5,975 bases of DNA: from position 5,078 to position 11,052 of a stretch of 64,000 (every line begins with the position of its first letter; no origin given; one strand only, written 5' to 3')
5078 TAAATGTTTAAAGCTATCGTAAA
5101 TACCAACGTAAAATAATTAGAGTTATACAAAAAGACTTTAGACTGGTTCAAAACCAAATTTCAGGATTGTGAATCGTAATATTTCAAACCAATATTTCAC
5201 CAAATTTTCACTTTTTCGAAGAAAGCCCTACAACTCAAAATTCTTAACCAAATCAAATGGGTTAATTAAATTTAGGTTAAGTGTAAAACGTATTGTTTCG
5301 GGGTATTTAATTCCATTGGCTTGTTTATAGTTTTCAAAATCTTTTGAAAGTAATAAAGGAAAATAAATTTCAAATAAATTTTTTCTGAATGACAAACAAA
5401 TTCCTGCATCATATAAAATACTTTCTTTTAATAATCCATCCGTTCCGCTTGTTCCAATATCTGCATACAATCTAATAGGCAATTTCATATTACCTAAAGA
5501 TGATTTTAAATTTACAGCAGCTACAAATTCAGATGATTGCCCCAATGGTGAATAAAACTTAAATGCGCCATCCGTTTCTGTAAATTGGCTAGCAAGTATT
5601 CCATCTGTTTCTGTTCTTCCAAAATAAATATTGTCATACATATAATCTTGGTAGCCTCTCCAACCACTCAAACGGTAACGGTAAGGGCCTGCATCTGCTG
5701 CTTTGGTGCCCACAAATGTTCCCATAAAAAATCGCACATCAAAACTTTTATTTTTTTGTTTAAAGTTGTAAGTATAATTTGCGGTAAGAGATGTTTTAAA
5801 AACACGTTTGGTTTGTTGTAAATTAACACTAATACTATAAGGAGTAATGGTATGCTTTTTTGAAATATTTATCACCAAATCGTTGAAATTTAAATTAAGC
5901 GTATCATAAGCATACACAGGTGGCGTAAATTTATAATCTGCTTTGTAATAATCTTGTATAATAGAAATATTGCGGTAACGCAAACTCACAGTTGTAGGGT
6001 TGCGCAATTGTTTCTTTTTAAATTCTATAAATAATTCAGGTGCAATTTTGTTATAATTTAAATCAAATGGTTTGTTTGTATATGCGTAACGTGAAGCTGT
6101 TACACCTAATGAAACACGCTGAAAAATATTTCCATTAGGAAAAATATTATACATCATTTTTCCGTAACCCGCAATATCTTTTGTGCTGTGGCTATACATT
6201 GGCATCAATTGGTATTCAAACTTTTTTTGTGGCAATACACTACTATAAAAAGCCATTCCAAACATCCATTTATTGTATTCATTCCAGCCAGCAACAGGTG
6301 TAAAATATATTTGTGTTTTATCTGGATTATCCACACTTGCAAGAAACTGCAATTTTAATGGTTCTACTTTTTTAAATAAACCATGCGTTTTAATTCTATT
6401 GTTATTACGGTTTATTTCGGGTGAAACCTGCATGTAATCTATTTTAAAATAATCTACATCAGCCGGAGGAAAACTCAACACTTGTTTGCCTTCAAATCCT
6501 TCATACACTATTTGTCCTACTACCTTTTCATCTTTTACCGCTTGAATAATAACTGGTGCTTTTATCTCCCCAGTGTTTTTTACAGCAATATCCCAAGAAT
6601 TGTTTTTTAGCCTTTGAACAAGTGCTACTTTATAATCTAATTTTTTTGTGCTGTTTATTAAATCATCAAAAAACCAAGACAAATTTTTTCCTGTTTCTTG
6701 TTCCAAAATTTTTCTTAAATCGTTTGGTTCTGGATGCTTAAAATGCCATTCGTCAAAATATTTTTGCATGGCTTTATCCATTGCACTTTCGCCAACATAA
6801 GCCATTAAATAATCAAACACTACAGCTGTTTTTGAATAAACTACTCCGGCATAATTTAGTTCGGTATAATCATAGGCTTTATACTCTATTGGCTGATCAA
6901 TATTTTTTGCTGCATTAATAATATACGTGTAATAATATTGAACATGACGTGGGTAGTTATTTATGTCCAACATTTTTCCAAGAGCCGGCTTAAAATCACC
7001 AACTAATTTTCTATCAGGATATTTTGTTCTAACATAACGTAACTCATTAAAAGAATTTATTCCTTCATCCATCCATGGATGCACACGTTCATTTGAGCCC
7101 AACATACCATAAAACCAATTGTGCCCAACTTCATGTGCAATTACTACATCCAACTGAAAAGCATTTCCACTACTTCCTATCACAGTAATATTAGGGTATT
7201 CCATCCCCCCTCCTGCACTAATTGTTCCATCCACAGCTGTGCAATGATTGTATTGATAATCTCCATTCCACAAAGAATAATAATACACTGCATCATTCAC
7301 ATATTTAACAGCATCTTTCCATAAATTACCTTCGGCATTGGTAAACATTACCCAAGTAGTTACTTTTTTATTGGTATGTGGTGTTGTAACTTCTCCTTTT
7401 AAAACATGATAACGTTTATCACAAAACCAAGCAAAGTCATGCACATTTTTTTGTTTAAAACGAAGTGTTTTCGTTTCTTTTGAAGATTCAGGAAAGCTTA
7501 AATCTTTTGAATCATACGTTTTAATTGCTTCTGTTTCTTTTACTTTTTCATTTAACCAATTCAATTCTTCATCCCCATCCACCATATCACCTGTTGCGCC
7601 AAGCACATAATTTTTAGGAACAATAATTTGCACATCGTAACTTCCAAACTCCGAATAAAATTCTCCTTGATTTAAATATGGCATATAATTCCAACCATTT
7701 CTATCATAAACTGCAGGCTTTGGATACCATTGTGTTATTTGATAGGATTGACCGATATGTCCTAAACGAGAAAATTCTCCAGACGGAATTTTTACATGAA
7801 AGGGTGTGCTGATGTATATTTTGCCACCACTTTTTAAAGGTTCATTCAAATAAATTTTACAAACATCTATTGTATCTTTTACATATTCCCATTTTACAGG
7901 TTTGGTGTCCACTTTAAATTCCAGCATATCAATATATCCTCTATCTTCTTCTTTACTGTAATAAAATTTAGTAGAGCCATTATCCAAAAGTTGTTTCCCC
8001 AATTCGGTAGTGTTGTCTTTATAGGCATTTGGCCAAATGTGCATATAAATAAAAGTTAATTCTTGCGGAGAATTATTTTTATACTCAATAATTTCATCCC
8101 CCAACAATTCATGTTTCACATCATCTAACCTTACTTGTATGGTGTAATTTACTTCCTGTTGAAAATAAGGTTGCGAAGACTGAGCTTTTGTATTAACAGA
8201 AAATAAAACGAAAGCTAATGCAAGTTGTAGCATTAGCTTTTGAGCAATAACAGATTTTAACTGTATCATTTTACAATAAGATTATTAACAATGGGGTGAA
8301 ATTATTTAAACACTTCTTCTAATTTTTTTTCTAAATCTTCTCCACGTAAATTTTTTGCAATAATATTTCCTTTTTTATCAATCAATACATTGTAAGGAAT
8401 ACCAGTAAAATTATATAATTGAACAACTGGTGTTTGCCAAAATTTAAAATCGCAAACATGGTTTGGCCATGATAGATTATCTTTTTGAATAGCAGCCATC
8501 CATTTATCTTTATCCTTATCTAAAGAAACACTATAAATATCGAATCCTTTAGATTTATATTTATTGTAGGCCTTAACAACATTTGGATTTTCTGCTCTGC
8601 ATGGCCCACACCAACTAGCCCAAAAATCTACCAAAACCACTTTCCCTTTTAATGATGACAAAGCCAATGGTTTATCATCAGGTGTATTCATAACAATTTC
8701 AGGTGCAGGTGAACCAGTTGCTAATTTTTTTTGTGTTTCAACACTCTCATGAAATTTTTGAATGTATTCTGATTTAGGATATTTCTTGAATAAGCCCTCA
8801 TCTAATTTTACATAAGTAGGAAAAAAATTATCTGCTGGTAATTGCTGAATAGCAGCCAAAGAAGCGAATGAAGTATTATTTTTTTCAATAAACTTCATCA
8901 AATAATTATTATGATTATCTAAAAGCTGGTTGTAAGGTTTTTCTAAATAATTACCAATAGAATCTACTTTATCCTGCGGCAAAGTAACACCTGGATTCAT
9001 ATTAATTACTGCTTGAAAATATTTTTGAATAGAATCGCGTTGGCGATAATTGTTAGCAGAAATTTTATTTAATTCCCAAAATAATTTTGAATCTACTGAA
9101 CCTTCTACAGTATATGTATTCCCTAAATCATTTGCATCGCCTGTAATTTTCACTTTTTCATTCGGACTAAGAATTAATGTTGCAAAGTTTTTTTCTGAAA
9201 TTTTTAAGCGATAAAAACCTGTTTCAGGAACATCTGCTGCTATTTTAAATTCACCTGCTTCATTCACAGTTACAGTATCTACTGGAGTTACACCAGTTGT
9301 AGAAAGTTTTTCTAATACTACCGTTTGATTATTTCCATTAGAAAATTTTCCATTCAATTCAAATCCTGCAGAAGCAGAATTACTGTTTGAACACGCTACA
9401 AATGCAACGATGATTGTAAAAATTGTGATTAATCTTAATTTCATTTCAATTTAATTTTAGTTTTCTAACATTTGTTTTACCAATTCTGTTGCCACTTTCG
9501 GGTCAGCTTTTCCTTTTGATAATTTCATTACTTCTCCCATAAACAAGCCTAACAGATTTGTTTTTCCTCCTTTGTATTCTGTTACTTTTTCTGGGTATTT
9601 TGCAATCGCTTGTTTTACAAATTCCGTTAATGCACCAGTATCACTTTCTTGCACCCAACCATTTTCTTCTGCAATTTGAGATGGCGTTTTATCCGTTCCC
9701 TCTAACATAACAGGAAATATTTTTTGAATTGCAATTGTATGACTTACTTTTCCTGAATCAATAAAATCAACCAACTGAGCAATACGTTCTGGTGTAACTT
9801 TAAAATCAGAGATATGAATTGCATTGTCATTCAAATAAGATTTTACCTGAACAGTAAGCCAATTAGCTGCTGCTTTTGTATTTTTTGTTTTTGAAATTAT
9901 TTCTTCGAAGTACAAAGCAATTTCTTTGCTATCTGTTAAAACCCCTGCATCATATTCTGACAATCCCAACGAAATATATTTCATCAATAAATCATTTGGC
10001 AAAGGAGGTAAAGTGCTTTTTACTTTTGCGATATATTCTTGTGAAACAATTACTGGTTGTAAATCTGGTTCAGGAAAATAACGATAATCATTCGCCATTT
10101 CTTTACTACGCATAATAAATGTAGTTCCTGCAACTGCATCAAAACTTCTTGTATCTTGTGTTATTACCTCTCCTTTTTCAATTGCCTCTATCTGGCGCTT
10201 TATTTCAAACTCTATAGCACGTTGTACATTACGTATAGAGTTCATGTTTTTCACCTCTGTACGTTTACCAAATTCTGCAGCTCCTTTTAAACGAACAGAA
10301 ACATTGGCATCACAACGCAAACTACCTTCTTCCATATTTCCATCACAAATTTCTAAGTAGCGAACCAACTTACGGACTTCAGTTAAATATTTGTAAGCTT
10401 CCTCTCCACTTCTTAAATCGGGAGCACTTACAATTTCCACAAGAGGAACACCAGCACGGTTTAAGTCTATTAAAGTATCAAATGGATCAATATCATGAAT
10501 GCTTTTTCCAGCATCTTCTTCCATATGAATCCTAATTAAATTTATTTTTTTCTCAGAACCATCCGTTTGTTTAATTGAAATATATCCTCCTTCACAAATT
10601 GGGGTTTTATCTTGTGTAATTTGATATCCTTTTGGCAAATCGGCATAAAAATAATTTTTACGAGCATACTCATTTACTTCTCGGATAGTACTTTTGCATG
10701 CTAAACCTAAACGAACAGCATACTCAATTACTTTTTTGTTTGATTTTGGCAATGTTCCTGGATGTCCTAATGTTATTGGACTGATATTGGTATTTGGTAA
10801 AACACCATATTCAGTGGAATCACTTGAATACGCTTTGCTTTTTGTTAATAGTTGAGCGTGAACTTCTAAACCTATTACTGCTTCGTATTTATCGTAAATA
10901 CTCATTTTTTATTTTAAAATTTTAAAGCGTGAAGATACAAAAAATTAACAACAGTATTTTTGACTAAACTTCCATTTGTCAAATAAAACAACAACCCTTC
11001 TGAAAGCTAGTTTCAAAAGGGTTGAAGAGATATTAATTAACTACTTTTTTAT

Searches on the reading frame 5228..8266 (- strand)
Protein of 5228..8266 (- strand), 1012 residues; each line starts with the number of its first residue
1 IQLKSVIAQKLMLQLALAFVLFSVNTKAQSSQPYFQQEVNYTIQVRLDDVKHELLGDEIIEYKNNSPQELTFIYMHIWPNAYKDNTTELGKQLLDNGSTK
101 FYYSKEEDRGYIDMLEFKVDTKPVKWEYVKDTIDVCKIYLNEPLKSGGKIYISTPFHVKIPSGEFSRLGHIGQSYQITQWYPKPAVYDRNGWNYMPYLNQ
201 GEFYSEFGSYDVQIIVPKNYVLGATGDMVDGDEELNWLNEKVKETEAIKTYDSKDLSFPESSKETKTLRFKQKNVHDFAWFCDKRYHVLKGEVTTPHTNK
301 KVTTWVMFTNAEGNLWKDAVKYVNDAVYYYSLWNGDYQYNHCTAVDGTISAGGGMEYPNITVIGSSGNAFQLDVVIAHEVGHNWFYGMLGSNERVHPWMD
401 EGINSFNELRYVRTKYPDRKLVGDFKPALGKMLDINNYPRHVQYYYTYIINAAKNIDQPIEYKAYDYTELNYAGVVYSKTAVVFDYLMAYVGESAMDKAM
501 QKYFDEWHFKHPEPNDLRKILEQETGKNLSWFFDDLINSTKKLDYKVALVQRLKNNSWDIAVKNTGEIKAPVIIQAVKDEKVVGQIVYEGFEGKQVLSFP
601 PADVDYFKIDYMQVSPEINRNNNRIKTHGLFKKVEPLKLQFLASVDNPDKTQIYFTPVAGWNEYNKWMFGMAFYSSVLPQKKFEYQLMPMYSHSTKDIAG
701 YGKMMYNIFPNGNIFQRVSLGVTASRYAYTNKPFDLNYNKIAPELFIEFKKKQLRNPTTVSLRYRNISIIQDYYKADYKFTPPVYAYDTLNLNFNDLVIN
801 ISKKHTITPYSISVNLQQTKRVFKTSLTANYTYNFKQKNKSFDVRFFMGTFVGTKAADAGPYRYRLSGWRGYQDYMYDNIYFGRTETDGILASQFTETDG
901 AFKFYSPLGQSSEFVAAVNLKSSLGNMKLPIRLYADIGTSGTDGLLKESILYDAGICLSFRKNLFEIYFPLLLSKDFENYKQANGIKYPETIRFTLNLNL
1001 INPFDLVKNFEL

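Call 95: search_protein_families(library=pfam, proteins=[window:5228-8266:-], max_evalue=0.00001)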
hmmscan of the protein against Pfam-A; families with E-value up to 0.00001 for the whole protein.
window:5228-8266:- (1012 aa): 1 family
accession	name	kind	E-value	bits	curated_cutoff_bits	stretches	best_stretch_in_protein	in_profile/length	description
PF01433.26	Peptidase_M1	-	6.9e-17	62.2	27.7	1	370-534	65-216/218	Peptidase family M1 domain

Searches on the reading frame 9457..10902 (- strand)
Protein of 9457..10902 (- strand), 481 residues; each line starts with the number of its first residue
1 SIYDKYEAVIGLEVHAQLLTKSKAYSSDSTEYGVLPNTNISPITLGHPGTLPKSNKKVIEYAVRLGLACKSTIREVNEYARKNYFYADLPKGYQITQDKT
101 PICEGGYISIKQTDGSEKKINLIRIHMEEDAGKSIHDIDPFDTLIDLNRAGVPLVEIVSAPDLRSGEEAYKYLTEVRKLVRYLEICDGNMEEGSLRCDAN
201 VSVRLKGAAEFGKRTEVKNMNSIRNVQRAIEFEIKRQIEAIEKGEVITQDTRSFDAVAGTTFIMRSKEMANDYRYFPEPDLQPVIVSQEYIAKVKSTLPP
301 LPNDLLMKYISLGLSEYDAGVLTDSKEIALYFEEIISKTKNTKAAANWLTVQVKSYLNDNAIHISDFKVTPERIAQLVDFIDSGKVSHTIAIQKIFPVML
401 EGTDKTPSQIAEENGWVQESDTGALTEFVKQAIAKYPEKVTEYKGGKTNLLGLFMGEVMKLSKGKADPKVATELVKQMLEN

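Call 95: search_protein_families(library=pfam, proteins=[window:9457-10902:-], max_evalue=0.00001)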
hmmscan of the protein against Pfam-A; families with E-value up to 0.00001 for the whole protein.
window:9457-10902:- (481 aa): 2 families
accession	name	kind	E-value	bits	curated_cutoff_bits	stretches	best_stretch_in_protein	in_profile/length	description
PF02934.20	GatB_N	-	1.6e-116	388.7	23.4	1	9-291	2-276/277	GatB/GatE catalytic domain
PF02637.23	GatB_Yqey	-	3.3e-44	150.8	27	1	331-479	2-148/148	GatB domain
